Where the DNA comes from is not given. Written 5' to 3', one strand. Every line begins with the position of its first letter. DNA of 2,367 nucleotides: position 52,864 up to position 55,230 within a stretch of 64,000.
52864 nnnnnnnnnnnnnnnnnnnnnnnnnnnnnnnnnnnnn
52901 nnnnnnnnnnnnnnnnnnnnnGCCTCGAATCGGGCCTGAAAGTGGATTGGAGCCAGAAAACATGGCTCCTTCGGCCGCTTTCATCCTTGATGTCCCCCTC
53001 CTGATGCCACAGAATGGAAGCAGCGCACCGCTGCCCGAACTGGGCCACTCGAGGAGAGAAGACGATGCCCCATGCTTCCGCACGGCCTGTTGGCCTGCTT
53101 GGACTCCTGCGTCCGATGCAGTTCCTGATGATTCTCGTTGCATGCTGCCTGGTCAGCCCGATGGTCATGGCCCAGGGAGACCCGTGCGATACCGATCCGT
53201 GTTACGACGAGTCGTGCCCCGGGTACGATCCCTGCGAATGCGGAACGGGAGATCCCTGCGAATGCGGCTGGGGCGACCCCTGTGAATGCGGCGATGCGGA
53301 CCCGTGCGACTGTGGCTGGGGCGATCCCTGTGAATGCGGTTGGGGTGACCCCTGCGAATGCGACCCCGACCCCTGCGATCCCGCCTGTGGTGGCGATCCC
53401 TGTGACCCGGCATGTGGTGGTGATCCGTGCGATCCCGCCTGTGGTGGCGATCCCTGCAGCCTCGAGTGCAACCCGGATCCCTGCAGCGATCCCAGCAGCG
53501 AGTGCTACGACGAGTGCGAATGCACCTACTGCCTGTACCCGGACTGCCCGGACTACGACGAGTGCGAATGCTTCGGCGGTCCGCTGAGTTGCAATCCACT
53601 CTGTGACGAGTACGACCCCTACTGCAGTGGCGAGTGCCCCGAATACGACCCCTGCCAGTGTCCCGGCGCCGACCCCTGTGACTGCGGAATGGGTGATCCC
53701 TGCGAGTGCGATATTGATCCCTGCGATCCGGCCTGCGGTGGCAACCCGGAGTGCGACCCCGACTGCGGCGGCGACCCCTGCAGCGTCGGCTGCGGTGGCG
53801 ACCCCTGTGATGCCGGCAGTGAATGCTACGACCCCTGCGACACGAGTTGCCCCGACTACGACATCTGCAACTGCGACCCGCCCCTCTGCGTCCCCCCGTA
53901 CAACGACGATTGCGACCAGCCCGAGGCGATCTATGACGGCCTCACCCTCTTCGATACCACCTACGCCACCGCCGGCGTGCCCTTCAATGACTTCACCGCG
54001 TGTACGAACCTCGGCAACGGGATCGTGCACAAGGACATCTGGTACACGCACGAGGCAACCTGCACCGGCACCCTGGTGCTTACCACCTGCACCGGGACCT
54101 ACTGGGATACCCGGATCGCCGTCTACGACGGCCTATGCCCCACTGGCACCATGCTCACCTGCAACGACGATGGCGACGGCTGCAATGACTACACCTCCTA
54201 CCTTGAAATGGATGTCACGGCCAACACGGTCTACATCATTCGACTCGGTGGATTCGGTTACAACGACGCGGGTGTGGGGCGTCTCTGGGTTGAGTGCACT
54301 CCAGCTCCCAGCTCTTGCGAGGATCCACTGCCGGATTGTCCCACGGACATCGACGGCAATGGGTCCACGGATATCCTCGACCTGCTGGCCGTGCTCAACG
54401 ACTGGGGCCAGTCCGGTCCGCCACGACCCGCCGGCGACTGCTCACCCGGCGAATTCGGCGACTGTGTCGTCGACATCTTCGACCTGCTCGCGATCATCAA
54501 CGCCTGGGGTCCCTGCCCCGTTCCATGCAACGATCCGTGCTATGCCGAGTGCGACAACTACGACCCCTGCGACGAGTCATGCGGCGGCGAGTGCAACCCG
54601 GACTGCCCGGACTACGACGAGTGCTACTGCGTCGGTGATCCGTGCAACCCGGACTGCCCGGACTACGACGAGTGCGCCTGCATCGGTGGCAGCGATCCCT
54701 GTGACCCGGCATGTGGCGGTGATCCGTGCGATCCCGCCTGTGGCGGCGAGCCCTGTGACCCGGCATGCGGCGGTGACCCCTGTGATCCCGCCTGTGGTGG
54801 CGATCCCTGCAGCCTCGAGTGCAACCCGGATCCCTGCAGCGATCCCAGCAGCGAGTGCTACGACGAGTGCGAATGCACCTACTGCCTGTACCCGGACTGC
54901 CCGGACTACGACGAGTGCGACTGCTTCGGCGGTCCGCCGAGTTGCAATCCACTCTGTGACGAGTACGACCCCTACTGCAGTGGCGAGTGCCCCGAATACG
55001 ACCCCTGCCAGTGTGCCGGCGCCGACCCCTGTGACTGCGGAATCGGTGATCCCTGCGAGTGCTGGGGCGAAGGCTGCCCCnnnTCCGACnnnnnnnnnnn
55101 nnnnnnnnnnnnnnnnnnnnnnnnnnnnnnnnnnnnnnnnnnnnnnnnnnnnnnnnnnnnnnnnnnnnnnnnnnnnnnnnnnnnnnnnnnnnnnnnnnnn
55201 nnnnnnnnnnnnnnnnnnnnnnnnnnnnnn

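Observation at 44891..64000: Five secreted proteins within 20 kb share the same two-segment dockerin-like module placed at N-terminal, internal or C-terminal positions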

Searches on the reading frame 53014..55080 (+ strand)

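Call 10: search_protein_families(library=pfam, proteins=[window:53014-55080:+], max_evalue=1)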
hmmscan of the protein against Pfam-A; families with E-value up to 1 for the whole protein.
window:53014-55080:+ (689 aa): 1 family
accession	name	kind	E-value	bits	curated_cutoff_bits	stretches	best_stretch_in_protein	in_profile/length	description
PF00404.24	Dockerin_1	-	0.02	15.5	22.9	0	444-468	2-26/57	Dockerin type I domain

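Call 11: search_protein_families(library=ncbifam, proteins=[window:53014-55080:+], max_evalue=1)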
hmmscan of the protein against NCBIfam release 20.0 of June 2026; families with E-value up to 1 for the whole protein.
window:53014-55080:+ (689 aa): 0 families
